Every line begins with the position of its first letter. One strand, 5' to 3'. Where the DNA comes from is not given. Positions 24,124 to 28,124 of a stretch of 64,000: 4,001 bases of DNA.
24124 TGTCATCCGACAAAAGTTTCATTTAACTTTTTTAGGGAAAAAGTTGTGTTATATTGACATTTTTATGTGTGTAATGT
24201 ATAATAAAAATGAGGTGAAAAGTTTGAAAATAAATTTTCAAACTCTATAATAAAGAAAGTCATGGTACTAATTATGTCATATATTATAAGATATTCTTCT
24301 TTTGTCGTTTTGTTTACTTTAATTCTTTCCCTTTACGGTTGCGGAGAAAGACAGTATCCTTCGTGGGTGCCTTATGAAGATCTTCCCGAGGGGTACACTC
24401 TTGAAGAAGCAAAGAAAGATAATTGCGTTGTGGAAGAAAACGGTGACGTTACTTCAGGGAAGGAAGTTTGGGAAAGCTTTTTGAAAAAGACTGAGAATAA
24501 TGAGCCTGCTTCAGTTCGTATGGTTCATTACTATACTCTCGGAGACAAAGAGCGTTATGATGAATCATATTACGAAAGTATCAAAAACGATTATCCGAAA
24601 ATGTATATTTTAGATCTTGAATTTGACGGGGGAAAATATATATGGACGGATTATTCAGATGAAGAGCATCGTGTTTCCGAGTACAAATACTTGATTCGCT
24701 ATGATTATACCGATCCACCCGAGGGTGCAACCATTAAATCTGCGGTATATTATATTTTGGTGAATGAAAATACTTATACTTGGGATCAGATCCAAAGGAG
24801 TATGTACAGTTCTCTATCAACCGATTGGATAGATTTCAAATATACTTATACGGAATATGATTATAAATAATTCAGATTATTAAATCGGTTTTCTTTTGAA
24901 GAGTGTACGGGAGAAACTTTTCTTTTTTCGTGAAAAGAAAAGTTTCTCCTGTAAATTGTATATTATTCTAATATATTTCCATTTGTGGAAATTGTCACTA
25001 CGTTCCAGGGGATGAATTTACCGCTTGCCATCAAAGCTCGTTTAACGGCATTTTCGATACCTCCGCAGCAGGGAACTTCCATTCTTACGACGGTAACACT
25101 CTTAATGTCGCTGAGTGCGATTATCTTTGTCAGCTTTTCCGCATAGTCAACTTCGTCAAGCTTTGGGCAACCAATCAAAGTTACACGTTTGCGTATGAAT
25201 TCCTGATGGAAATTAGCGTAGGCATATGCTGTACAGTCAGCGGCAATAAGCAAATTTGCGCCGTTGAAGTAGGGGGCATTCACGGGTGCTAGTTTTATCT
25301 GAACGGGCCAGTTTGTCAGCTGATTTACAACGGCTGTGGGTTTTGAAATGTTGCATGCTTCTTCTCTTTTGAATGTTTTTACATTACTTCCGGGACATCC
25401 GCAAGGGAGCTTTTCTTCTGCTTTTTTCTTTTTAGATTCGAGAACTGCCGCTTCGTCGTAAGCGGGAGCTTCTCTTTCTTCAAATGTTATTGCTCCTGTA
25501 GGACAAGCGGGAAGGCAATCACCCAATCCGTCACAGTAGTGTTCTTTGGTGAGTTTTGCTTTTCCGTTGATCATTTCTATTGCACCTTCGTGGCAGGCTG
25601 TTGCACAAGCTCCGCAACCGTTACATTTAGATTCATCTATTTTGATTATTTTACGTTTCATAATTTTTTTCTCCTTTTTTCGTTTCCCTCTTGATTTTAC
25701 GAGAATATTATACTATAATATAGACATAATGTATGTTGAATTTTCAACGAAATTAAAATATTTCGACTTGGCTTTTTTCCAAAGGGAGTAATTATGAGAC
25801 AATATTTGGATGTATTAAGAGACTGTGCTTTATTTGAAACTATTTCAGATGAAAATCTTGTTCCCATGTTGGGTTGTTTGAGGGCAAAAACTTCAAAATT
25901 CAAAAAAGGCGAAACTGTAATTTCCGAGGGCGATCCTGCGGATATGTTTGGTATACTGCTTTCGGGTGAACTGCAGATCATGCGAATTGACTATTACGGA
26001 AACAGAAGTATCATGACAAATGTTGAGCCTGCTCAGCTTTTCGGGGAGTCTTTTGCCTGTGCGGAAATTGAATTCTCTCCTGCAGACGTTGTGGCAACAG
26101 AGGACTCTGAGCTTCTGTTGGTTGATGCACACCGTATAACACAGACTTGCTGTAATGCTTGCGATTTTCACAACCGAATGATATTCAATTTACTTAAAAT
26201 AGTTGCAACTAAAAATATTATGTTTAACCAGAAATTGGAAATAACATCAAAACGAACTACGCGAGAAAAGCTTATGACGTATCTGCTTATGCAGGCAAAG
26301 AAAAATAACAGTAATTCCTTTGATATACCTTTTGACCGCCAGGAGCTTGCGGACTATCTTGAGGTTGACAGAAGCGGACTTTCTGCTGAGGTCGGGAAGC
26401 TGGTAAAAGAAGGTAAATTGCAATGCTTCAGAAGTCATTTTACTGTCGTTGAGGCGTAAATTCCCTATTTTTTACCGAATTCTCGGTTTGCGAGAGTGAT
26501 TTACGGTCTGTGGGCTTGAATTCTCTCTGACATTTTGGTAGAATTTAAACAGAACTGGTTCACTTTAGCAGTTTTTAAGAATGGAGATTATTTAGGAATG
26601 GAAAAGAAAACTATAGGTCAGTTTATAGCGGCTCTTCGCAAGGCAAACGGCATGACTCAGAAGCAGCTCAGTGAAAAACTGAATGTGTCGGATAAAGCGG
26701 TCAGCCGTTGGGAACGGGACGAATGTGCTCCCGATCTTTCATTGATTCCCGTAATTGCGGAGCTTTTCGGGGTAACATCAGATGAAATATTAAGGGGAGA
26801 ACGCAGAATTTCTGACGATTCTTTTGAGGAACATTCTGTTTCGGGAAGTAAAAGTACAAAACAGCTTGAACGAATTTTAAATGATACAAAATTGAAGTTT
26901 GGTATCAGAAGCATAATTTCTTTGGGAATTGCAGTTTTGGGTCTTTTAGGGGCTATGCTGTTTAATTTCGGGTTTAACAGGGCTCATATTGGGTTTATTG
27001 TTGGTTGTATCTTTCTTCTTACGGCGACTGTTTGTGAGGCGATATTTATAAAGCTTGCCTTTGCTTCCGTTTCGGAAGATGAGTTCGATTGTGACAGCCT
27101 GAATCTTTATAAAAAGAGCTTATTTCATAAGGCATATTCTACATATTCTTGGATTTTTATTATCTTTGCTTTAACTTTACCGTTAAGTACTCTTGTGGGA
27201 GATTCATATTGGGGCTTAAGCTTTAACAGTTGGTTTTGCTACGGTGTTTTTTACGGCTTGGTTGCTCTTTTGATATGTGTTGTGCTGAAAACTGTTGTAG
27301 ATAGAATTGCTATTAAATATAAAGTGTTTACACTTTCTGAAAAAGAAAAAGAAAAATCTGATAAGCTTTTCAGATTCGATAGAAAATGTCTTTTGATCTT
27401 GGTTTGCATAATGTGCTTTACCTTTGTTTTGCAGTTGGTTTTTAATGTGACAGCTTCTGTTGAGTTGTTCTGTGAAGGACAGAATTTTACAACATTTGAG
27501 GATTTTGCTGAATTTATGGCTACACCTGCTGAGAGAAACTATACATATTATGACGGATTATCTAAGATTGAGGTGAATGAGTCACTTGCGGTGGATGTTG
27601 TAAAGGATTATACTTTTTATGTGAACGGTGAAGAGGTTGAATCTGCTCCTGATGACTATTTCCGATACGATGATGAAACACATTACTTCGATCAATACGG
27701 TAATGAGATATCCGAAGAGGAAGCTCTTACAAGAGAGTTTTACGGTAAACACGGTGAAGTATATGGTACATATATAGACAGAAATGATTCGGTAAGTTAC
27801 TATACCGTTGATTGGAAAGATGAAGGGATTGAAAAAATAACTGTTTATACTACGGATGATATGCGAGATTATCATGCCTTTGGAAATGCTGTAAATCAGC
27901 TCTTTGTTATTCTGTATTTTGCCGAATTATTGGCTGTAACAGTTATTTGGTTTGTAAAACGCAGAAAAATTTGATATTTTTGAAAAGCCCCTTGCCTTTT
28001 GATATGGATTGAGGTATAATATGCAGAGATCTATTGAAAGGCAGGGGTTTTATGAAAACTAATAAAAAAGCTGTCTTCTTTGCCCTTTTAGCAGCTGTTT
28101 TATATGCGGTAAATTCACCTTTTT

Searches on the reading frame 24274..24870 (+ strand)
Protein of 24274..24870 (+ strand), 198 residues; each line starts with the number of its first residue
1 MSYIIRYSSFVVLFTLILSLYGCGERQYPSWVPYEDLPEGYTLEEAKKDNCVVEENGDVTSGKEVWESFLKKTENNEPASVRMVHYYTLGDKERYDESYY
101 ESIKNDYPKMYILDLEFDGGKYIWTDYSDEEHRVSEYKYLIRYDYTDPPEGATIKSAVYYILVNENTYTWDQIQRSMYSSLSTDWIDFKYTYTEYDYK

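Call 7: search_protein_families(library=pfam, proteins=[window:24274-24870:+], max_evalue=0.01)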
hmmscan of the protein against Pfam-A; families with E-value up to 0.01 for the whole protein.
window:24274-24870:+ (198 aa): 0 families

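Call 27: find_homologous_proteins(query=window:24274-24870:+, max_evalue=1e-10)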
Query window:24274-24870:+ (198 aa): 12 proteins with E <= 1e-10 among 39 candidates.
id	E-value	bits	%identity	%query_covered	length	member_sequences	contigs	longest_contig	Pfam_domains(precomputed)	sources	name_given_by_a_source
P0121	5.0e-129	447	100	100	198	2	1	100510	-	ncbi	-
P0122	5.2e-107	375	88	100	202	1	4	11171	-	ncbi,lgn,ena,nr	ncbi:MAG: hypothetical protein IJE40_03270 [Clostridia bacterium]|nr:hypothetical protein [Clostridi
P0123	9.6e-107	374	86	100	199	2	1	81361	-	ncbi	-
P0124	2.2e-105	369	87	100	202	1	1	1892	-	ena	-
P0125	9.5e-97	341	82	94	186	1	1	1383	-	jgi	-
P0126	2.8e-87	310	71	100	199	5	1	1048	-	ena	-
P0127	4.4e-87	310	70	100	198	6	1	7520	-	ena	-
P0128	1.7e-81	291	68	100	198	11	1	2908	-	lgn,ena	-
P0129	1.9e-46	177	47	94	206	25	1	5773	-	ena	-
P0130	7.5e-43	165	44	98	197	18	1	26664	-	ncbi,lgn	-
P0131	3.3e-39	153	45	83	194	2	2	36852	-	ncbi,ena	-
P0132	4.7e-31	127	36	97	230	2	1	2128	-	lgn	-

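Call 28: find_encoding_contigs(protein=P0122, flank=2000, max_places=1)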
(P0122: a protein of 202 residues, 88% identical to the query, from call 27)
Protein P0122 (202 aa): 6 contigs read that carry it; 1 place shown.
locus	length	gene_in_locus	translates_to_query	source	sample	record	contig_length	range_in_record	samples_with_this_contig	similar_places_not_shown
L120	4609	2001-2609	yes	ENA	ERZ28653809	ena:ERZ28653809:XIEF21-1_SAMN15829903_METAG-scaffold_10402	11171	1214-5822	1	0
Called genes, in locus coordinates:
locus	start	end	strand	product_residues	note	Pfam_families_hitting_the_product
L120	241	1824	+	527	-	PF00474:SSF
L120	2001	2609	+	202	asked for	-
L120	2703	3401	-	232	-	PF00037:Fer4 (weak), PF12797:Fer4_2 (weak), PF12837:Fer4_6, PF13237:Fer4_10, PF14697:Fer4_21, PF12838:Fer4_7 (weak), PF13187:Fer4_9 (weak), PF27217:AF_0155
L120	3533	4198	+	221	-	PF00027:cNMP_binding, PF13545:HTH_Crp_2 (weak)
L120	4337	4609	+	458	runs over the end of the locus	PF01381:HTH_3, PF12844:HTH_19 (weak), PF13560:HTH_31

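Call 29: find_encoding_contigs(protein=P0123, flank=2000, max_places=1)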
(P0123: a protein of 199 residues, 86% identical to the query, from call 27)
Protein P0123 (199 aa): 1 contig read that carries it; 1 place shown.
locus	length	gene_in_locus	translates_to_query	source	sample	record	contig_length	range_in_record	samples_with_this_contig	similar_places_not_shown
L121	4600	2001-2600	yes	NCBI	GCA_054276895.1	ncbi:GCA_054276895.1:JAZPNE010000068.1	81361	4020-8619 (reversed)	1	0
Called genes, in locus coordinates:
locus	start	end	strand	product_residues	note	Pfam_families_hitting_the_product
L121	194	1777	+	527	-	PF00474:SSF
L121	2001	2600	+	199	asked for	-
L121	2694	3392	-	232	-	PF00037:Fer4 (weak), PF12837:Fer4_6, PF13237:Fer4_10, PF14697:Fer4_21, PF12838:Fer4_7, PF13187:Fer4_9 (weak), PF27217:AF_0155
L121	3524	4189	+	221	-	PF00027:cNMP_binding, PF13545:HTH_Crp_2 (weak)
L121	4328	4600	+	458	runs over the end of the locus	PF01381:HTH_3, PF12844:HTH_19 (weak), PF13560:HTH_31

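Call 30: find_encoding_contigs(protein=P0127, flank=2000, max_places=1)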
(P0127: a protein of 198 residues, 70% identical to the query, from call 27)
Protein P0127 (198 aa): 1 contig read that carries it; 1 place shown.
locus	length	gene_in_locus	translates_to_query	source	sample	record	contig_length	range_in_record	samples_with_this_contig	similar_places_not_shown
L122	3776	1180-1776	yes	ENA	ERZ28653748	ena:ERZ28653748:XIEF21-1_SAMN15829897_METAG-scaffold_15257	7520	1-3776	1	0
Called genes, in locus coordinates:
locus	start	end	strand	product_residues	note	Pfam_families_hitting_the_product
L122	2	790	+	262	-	?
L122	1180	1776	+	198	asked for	-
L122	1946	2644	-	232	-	PF00037:Fer4 (weak), PF12797:Fer4_2 (weak), PF12837:Fer4_6, PF13237:Fer4_10 (weak), PF14697:Fer4_21, PF12838:Fer4_7, PF13187:Fer4_9 (weak), PF27217:AF_0155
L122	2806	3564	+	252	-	PF00027:cNMP_binding, PF13545:HTH_Crp_2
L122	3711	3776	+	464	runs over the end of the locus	PF01381:HTH_3, PF12844:HTH_19 (weak), PF13560:HTH_31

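Call 31: find_encoding_contigs(protein=P0130, flank=2000, max_places=1)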
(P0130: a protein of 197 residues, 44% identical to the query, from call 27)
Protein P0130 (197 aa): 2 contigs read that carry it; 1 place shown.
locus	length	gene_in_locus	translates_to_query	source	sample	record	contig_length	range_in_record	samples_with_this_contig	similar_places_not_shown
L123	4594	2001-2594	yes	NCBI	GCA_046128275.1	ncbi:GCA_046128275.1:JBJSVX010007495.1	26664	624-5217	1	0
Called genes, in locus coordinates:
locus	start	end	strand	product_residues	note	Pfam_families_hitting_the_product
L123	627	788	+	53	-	-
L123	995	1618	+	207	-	PF00933:Glyco_hydro_3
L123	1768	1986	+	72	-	-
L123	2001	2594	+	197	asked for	-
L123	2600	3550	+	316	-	-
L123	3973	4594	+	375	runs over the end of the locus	PF01210:NAD_Gly3P_dh_N, PF02558:ApbA (weak), PF03446:NAD_binding_2 (weak), PF03807:F420_oxidored (weak), PF02317:Octopine_DH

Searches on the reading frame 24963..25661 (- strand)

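Call 7: search_protein_families(library=pfam, proteins=[window:24963-25661:-], max_evalue=0.01)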
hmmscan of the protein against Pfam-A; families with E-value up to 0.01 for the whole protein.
window:24963-25661:- (232 aa): 10 families
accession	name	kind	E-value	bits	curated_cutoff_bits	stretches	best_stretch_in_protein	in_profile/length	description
PF12838.12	Fer4_7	-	3.2e-11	44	27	3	12-57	1-52/52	4Fe-4S dicluster domain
PF00037.32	Fer4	-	4.3e-11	42.6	21.1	2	6-29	1-24/24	4Fe-4S binding domain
PF12837.12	Fer4_6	-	5e-11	42.4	25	1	5-28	1-24/24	4Fe-4S binding domain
PF13237.11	Fer4_10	-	2.4e-08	34.2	25.5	1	6-54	2-53/53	4Fe-4S dicluster domain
PF14697.11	Fer4_21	-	2.5e-08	34.3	35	1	7-59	2-58/59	4Fe-4S dicluster domain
PF13187.11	Fer4_9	-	1.7e-06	28.4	27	1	12-58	1-52/52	4Fe-4S dicluster domain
PF12797.12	Fer4_2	-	1.7e-05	24.9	24.5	1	5-24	2-21/22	4Fe-4S binding domain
PF25160.1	LdpA_Fe-S-bd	-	4.1e-05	23.7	27.6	0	8-31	23-46/49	LdpA Fe-S cluster-binding domain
PF13484.11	Fer4_16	-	6e-05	24.2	30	0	47-83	6-42/66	4Fe-4S double cluster binding domain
PF13459.11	Fer4_15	-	0.0013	19.9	22.4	0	6-38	1-33/66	4Fe-4S single cluster domain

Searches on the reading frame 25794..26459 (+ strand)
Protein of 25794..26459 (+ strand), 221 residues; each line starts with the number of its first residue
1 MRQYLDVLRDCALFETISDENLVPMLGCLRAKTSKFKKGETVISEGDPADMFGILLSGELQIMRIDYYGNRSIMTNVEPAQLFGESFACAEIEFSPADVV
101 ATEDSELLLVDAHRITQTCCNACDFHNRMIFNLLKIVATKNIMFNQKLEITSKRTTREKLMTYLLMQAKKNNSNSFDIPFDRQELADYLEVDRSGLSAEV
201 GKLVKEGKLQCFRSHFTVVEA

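Call 7: search_protein_families(library=pfam, proteins=[window:25794-26459:+], max_evalue=0.01)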
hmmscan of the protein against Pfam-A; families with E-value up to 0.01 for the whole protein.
window:25794-26459:+ (221 aa): 2 families
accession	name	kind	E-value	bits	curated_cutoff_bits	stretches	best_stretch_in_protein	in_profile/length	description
PF00027.35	cNMP_binding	-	1.4e-16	60.6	27.5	1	35-118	3-85/89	Cyclic nucleotide-binding domain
PF13545.12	HTH_Crp_2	-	7.6e-07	29.4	27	1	158-216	1-59/70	Crp-like helix-turn-helix domain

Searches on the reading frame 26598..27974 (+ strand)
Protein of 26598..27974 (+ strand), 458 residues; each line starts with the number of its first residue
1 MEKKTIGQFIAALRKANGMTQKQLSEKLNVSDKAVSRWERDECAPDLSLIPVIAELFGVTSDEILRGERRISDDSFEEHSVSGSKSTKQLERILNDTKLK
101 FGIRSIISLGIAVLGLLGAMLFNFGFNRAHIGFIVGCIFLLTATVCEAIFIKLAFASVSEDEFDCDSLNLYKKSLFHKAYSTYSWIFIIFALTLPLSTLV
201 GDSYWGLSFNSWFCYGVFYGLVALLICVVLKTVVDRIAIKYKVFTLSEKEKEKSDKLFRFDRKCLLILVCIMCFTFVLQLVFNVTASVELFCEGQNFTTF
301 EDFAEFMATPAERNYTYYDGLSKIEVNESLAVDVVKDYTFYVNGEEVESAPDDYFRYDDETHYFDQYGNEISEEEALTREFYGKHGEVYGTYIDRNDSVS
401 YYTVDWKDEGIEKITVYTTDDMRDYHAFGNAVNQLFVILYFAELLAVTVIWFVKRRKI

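Call 7: search_protein_families(library=pfam, proteins=[window:26598-27974:+], max_evalue=0.01)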
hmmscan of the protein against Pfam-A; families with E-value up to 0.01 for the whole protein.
window:26598-27974:+ (458 aa): 8 families
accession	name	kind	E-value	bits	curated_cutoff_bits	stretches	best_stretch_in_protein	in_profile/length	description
PF01381.28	HTH_3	-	9.2e-13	48.5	23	1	10-64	1-55/55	Helix-turn-helix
PF13560.12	HTH_31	-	6.8e-09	36.4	27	1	6-63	2-60/64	Helix-turn-helix domain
PF12844.13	HTH_19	-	4.5e-07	30.1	30.2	1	7-68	1-62/64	Helix-turn-helix domain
PF13443.12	HTH_26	-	0.00072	20.2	22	1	13-65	5-58/63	Cro/C1-type HTH DNA-binding domain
PF13384.12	HTH_23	-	0.001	19.3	24.6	1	11-38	10-37/50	Homeodomain-like domain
PF13518.12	HTH_28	-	0.0023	18.4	25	0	13-40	7-34/52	Helix-turn-helix domain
PF13412.12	HTH_24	-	0.0041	17.1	21.9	1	11-37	10-36/48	Winged helix-turn-helix DNA-binding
PF05269.17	Phage_CII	-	0.0055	17.3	21.3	0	13-72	18-75/91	Bacteriophage CII protein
